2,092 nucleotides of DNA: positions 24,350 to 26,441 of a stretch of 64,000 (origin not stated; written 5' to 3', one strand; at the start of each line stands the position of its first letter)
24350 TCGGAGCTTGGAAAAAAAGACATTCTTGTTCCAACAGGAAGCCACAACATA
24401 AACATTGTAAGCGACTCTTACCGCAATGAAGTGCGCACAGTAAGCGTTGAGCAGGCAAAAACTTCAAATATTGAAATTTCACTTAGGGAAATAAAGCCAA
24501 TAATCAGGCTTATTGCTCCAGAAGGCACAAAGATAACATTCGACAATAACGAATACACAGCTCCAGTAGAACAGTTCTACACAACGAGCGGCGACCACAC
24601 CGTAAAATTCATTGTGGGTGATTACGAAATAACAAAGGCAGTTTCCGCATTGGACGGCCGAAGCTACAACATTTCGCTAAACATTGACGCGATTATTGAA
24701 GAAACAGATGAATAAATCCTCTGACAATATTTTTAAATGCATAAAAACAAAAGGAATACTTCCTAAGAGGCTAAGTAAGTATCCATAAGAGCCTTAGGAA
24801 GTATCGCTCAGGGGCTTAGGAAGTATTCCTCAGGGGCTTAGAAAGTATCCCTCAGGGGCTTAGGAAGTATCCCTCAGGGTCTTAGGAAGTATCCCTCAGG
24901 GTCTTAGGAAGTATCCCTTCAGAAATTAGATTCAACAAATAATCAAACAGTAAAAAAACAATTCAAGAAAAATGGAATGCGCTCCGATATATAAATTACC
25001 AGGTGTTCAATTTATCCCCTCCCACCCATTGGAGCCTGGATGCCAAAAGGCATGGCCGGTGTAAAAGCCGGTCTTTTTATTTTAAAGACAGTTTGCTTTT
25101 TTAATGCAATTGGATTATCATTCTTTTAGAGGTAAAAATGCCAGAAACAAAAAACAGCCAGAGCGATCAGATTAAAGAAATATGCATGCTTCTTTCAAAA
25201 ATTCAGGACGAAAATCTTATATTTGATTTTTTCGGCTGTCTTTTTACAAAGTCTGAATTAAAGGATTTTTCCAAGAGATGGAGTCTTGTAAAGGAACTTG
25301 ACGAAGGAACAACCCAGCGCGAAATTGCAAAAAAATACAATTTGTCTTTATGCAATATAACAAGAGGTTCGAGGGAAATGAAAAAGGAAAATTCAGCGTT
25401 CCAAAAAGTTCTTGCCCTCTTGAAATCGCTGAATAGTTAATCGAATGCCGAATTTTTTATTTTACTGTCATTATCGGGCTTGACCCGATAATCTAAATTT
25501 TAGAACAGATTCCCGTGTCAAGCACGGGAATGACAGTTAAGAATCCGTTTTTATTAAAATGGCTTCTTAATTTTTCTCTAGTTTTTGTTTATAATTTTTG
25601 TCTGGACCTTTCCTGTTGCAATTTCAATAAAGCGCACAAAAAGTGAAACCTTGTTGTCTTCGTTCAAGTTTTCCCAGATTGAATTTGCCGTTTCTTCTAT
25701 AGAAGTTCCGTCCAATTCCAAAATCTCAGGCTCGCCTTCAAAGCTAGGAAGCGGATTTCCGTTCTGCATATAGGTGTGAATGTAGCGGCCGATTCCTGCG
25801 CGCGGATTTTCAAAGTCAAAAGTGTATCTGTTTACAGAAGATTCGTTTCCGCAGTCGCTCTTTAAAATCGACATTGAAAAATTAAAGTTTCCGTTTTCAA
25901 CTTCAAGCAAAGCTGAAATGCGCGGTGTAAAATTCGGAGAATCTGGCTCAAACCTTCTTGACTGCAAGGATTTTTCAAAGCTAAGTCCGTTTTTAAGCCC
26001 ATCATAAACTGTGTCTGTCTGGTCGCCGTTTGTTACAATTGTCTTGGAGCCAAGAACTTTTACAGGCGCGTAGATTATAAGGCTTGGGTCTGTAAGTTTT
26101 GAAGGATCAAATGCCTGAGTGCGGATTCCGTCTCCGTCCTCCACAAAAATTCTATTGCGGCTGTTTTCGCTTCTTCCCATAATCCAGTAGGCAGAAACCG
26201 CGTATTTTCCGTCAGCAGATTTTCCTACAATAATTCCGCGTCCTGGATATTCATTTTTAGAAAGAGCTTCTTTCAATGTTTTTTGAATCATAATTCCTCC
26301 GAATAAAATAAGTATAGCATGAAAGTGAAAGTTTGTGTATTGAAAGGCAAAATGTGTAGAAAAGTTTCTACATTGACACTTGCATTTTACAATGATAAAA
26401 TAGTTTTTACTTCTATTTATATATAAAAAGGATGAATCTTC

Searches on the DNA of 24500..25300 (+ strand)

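Call 5: search_rna_families(source=window, start=24500, end=25300, threshold=evalue, max_evalue=10, show_alignments=3)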
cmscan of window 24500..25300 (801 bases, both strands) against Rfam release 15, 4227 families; matches with E-value up to 10: 8.
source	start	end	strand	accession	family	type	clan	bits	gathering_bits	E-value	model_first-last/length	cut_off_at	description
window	24752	24831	-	RF02516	MIR393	Gene; miRNA;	-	22.5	60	0.03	1-126/126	no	mir-393 microRNA precursor family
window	25119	25282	+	RF03926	MIR1435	Gene; miRNA;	-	22.2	94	1.1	1-186/186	no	MIR1435 microRNA precursor family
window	25150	25221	+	RF03091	Clostridium-PBP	Gene; sRNA;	-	19.3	94.4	8.4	1-73/73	no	Clostridium-PBP RNA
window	25185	25242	+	RF00811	mir-84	Gene; miRNA;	-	17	60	0.55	1-75/75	no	mir-84 microRNA precursor family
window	24749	24922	-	RF04157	MIR9486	Gene; miRNA;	-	15.7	100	4.3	1-119/119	no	MIR9486 microRNA precursor family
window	24655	24837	+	RF02212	ZFAT-AS1_2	Gene; lncRNA;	-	14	70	7.2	1-205/205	no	ZFAT antisense RNA 1 conserved region 2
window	25268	25300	+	RF01346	CRISPR-DR36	Gene; CRISPR;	-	13.3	38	5.4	1-33/36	3'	CRISPR RNA direct repeat element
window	25053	25160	-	RF01845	enod40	Gene;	-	10.2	45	8.2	104-219/263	no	Early nodulin 40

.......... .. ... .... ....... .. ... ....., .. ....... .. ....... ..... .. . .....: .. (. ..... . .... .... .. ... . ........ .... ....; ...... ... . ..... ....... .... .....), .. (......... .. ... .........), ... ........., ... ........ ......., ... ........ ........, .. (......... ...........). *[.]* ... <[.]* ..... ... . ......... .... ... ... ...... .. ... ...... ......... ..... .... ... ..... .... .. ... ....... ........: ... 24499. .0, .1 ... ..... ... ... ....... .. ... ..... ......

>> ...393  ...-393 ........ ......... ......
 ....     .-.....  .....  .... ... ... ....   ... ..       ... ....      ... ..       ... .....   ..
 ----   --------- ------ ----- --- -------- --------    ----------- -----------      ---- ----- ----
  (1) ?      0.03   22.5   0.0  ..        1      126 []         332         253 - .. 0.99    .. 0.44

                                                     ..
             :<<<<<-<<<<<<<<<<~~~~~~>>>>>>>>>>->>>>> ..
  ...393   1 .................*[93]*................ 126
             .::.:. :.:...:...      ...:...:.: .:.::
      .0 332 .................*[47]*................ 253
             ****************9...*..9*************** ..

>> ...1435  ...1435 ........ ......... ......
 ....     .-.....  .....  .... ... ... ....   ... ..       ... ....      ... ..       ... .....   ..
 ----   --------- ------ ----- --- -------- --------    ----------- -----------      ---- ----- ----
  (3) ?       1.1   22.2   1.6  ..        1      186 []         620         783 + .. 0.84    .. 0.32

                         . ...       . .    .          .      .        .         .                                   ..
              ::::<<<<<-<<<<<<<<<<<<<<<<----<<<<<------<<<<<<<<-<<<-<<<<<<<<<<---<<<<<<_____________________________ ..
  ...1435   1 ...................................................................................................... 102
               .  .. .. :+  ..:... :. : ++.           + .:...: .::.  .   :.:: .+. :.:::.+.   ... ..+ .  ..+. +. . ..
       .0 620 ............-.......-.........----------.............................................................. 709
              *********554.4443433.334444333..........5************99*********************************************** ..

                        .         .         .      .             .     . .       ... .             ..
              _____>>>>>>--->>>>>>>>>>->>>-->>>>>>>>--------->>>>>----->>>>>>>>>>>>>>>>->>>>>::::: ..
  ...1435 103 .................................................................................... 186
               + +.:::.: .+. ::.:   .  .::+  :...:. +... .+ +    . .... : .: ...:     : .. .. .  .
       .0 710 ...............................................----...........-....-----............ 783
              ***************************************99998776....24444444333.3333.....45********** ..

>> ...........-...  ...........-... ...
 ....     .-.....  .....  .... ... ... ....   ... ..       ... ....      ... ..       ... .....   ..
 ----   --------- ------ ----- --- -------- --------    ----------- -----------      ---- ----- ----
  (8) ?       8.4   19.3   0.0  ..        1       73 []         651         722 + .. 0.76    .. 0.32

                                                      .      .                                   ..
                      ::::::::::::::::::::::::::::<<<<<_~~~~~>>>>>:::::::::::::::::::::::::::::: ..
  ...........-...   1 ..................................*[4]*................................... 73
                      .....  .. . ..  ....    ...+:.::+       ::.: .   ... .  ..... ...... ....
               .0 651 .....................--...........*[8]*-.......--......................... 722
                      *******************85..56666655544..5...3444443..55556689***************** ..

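Call 36: build_rna_model(alignment_id=A2, structure=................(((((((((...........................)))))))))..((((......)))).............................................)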
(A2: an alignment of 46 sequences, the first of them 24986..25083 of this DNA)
Model R1 built from alignment A2 (46 sequences, 122 columns); structure: as given.
model positions 99; base pairs 13; branch points 1; effective number of sequences 2.02; information 0.59 bits per position. Calibrated on 0.2 Mb of random sequence (short: E-values are rough).
structure used (alignment columns):
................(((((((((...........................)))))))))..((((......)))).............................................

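Call 37: search_with_rna_model(model_id=R1, sources=[window, L011, L012, L013, L014, L015, L016, L017, L018, L019, L020, L021, L022, L023, L024, L025, L026, L027, L028, L029, L030, L031, L032, L033, L034, L035, L036, L037, L038, L039, L040, L041, L042, L043, L044, L045, L046, L047, L048, L049, L050, L051, L052, L053, L054, L055, L056, L057, L058, L059, L060, L061, L062, L063, L064, L065, L066, L067, L068, L069, L070, L071, L072, L073, L074, L075, L076, L077, L078, L079, L080, L081, L082, L083, L084, L085, L086, L087, L088, L089, L090], max_evalue=0.01)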
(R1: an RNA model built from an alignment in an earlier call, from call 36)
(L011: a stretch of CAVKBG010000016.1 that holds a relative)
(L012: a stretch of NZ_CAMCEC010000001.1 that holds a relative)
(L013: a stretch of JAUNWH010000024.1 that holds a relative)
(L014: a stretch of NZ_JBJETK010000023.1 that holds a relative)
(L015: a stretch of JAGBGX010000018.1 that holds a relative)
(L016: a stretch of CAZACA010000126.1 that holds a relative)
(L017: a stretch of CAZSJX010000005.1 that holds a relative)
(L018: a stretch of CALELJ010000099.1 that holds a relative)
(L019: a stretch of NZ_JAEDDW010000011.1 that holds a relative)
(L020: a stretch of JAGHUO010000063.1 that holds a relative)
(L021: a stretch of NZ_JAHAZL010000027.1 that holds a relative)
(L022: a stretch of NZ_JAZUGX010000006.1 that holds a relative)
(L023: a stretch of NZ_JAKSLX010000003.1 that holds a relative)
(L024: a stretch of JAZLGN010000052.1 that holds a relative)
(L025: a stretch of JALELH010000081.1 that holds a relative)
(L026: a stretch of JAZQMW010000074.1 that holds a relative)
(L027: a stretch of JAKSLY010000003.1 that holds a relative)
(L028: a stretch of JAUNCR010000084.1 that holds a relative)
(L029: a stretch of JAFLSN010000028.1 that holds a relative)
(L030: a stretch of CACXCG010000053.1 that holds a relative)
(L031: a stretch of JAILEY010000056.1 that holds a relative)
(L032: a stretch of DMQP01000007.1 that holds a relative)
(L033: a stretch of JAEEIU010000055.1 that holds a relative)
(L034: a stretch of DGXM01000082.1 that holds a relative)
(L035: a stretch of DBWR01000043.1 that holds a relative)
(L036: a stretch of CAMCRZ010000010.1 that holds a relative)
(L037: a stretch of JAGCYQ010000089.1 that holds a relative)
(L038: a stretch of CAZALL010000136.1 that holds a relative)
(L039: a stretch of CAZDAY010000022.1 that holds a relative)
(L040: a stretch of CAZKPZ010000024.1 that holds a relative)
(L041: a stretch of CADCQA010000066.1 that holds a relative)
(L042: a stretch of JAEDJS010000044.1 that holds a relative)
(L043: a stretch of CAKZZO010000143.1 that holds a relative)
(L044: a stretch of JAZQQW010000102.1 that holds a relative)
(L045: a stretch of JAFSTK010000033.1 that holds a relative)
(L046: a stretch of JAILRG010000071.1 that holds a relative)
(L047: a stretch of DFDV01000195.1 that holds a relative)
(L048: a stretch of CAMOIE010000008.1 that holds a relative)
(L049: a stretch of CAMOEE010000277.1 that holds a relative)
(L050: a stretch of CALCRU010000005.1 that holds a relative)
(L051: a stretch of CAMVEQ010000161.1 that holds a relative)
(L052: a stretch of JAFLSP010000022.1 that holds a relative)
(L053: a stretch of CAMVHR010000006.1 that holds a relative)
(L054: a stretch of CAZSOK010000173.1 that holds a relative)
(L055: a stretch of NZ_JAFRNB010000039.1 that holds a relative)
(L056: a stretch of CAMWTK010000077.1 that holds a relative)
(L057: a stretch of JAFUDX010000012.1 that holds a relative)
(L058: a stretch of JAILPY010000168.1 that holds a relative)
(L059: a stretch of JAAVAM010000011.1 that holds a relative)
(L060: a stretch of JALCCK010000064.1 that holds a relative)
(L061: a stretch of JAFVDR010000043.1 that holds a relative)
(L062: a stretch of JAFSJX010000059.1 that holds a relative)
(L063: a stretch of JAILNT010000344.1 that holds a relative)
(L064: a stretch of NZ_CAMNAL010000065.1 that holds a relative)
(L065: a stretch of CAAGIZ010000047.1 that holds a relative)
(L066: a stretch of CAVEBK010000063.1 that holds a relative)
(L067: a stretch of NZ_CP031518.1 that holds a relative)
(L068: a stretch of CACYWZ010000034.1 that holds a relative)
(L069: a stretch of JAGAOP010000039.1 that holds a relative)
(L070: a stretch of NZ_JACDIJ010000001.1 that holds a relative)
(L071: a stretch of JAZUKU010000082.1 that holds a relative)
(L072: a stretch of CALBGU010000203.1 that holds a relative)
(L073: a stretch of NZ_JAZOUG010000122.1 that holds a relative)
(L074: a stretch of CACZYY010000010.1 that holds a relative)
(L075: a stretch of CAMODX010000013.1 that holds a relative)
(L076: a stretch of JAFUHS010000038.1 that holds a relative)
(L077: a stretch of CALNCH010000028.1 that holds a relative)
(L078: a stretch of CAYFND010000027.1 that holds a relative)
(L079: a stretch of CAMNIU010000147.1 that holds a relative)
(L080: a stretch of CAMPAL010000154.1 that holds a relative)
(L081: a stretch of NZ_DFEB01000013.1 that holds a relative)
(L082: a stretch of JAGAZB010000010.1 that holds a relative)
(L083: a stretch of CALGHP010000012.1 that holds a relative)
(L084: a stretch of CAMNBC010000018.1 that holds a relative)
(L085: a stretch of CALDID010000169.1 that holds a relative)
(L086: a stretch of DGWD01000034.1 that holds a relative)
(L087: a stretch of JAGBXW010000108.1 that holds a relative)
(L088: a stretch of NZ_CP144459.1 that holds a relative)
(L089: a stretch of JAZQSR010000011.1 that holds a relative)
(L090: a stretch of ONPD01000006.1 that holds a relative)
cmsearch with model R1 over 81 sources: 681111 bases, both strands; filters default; matches with E-value up to 0.01: 76.
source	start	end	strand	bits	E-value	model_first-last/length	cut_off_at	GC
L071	3202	3301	+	114.3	2e-28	1-99/99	no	0.49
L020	5011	5111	+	110.1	3.3e-27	1-99/99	no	0.46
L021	5033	5133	+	109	6.8e-27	1-99/99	no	0.46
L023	5077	5177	+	108.9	6.9e-27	1-99/99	no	0.45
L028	4231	4331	+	108.6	8.4e-27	1-99/99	no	0.47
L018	5042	5142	+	108.4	9.8e-27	1-99/99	no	0.47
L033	5058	5154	+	107.1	2.3e-26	1-99/99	no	0.49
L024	5089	5189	+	106.9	2.5e-26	1-99/99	no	0.47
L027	5043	5143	+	106.9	2.5e-26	1-99/99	no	0.47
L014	5032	5130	+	106.5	3.5e-26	1-99/99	no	0.45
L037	3160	3257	+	106.4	3.7e-26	1-99/99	no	0.51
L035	4985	5082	+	105.5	6.7e-26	1-99/99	no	0.51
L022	5058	5158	+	105.3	7.3e-26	1-99/99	no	0.46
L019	5006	5106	+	105.1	8.7e-26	1-99/99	no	0.47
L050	5014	5112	+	104.9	9.7e-26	1-99/99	no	0.57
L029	5105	5204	+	104.8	1.1e-25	1-99/99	no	0.55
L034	4353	4449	+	104.7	1.1e-25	1-99/99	no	0.53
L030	5030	5128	+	104.4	1.3e-25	1-99/99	no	0.56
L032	5026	5124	+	102.7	4.1e-25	1-99/99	no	0.56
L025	4997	5097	+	102.1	6.1e-25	1-99/99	no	0.41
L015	4955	5055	+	100.6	1.6e-24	1-99/99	no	0.5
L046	5176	5272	-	100.5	1.7e-24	1-99/99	no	0.45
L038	2236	2333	+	98.6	6.1e-24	1-99/99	no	0.5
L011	2455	2552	+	98.1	8.2e-24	1-99/99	no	0.44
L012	5078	5175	+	98.1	8.2e-24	1-99/99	no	0.44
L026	5070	5169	+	97.1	1.6e-23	1-99/99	no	0.42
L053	4995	5092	+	96.9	1.8e-23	1-99/99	no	0.48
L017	5073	5170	+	96.7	2e-23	1-99/99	no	0.43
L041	5047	5145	+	95.6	4.3e-23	1-99/99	no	0.53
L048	5012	5108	+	95.6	4.4e-23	1-99/99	no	0.51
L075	5031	5126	+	95.4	5e-23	1-99/99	no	0.53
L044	5174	5272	+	95.2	5.6e-23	1-99/99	no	0.54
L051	3396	3493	+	94.8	7.3e-23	1-99/99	no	0.48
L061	1462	1559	+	94.7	7.6e-23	1-99/99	no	0.49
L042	2831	2932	+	94.7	7.7e-23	1-99/99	no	0.47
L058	2560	2657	+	93.4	1.8e-22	1-99/99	no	0.5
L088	5020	5116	+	92.6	3e-22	1-99/99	no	0.47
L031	4973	5071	+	91.8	5.1e-22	1-99/99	no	0.47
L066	5063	5160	+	91.5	6.2e-22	1-99/99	no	0.52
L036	5027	5124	+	90.9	9.4e-22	1-99/99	no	0.48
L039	1206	1304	+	90.3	1.3e-21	1-99/99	no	0.44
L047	5084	5178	+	89.9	1.8e-21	1-99/99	no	0.51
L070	4989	5085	+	89.7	2e-21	1-99/99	no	0.49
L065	5070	5168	+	89.2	2.8e-21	1-99/99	no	0.52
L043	3280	3374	+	89.1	2.9e-21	1-99/99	no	0.51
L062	3144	3238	+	89.1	2.9e-21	1-99/99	no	0.49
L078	5027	5120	+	89.1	3e-21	1-99/99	no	0.49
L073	2864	2963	+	88.7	3.8e-21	1-99/99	no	0.51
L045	2913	3007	+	87.8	6.9e-21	1-99/99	no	0.51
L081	5059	5158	+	87.3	9.4e-21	1-99/99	no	0.54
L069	1843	1938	+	86.6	1.5e-20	1-99/99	no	0.5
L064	5062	5163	+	84.2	7.4e-20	1-99/99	no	0.53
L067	4991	5091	+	84.1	7.7e-20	1-99/99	no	0.52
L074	5061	5161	+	84.1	7.7e-20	1-99/99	no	0.52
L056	5051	5145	+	83.9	9.1e-20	1-99/99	no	0.54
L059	5057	5151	+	83.9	9.1e-20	1-99/99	no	0.54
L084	4626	4718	+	83.1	1.5e-19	1-99/99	no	0.45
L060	5030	5123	+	83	1.6e-19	1-99/99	no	0.5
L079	5003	5095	+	82.8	1.9e-19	1-99/99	no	0.45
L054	3060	3154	+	82.4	2.4e-19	1-99/99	no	0.55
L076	3465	3565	+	82.1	2.9e-19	1-99/99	no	0.53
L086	5035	5125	+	81.9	3.3e-19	1-99/99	no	0.46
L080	3916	4006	+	80.5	8.6e-19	1-99/99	no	0.47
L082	5059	5151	+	79.7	1.4e-18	1-99/99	no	0.53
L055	5093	5194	+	79.4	1.7e-18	1-99/99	no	0.53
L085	4986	5087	+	78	4.2e-18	1-99/99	no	0.4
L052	5033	5127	+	77.8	4.7e-18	1-99/99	no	0.56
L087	5023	5115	+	76.6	1.1e-17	1-99/99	no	0.52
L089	5014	5106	+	76.6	1.1e-17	1-99/99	no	0.52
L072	2861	2960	+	75.8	1.8e-17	1-99/99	no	0.44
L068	5015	5115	+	73.7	7.3e-17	1-99/99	no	0.45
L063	1518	1620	+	72.2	1.9e-16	1-99/99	no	0.46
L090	5026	5120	+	72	2.2e-16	1-99/99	no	0.46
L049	2750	2816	+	69.1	1.4e-15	1-67/99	3'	0.54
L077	5032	5134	+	68.7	1.8e-15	1-99/99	no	0.42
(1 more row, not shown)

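Call 60: search_dna_similar(query=window:24740-24925:+, collection=plasmids, mode=distant, max_evalue=0.001, max_rows=10)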
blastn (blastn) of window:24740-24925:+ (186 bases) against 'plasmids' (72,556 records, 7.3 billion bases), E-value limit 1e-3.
No match.

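Call 61: search_dna_similar(query=window:24740-24925:+, collection=phages, mode=distant, max_evalue=0.001, max_rows=10)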
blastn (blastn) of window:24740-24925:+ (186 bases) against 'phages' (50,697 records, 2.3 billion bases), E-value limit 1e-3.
No match.

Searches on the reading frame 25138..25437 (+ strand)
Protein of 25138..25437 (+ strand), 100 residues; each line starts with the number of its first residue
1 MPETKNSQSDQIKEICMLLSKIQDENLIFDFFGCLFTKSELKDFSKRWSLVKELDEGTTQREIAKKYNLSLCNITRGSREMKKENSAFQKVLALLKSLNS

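Call 11: find_encoding_contigs(protein=window:25138-25437:+, flank=3000, max_places=10)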
Protein window:25138-25437:+ (100 aa): 25 contigs read that carry it; 10 places shown.
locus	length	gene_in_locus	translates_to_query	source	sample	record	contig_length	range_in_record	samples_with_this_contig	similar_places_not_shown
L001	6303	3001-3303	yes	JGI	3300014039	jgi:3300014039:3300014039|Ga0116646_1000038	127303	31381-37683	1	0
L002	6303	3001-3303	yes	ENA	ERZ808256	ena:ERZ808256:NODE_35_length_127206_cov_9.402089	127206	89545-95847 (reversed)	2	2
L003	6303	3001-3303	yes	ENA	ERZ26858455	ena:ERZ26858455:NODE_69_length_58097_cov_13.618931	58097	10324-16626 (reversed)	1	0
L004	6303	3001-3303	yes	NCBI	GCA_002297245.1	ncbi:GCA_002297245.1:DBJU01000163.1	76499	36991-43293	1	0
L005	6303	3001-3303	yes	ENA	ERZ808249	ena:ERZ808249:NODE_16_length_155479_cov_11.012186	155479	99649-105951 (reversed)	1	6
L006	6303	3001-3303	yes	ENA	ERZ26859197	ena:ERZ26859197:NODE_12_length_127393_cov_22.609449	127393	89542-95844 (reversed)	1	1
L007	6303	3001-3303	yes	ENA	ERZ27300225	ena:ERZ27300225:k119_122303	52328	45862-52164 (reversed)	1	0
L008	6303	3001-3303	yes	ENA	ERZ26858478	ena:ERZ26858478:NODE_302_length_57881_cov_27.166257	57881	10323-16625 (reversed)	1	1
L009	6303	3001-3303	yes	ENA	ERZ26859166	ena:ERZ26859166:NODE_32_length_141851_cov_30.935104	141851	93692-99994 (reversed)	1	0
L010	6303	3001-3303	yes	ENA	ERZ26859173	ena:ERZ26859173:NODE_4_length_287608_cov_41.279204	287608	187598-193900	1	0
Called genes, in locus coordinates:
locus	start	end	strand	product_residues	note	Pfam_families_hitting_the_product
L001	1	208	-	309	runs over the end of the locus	PF03781:FGE-sulfatase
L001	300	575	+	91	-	PF00037:Fer4 (weak), PF13237:Fer4_10, PF14697:Fer4_21, PF12838:Fer4_7, PF13187:Fer4_9, PF25160:LdpA_Fe-S-bd, PF00037:Fer4, PF12797:Fer4_2 (weak), +6 more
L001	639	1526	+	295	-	PF01476:LysM (weak), PF01551:Peptidase_M23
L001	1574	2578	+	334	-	PF08308:PEGA (faint)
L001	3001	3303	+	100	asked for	PF01371:Trp_repressor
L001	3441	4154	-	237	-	PF07826:IMP_cyclohyd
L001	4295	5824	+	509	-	PF13623:SurA_N_2, PF13145:Rotamase_2 (weak), PF00639:Rotamase, PF27392:TP_0929_3rd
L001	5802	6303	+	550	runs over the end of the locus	PF01973:MptE-like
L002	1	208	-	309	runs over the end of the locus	PF03781:FGE-sulfatase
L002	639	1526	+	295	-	PF01476:LysM (weak), PF01551:Peptidase_M23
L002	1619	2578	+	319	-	PF08308:PEGA (faint)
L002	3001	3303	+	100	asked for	PF01371:Trp_repressor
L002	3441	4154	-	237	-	PF07826:IMP_cyclohyd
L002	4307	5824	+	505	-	PF13623:SurA_N_2, PF13145:Rotamase_2 (weak), PF00639:Rotamase, PF27392:TP_0929_3rd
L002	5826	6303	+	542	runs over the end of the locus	PF01973:MptE-like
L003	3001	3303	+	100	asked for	PF01371:Trp_repressor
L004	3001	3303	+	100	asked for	PF01371:Trp_repressor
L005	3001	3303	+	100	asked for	PF01371:Trp_repressor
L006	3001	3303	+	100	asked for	PF01371:Trp_repressor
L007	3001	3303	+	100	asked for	PF01371:Trp_repressor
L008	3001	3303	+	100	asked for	PF01371:Trp_repressor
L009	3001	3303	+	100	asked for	PF01371:Trp_repressor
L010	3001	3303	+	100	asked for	PF01371:Trp_repressor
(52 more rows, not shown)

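Call 12: search_protein_families(library=pfam, proteins=[window:25138-25437:+])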
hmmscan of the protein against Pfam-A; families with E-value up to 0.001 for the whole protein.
window:25138-25437:+ (100 aa): 1 family
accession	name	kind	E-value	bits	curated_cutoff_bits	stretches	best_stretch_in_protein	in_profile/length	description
PF01371.25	Trp_repressor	-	1.3e-17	64.1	27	1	11-94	2-86/88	Trp repressor protein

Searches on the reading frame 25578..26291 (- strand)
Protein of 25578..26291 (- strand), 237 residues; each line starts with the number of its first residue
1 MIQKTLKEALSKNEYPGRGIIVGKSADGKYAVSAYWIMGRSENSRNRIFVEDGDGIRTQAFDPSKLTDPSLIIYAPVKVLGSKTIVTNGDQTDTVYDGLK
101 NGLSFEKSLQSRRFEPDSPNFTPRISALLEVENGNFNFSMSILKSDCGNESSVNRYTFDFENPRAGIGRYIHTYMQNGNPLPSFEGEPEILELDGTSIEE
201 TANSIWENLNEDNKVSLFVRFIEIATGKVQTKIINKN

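Call 12: search_protein_families(library=pfam, proteins=[window:25578-26291:-])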
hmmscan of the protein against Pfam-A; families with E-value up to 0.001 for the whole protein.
window:25578-26291:- (237 aa): 1 family
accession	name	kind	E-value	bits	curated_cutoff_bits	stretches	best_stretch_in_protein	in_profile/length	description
PF07826.16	IMP_cyclohyd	-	3.9e-66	222.8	28.1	1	15-223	1-189/192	IMP cyclohydrolase-like protein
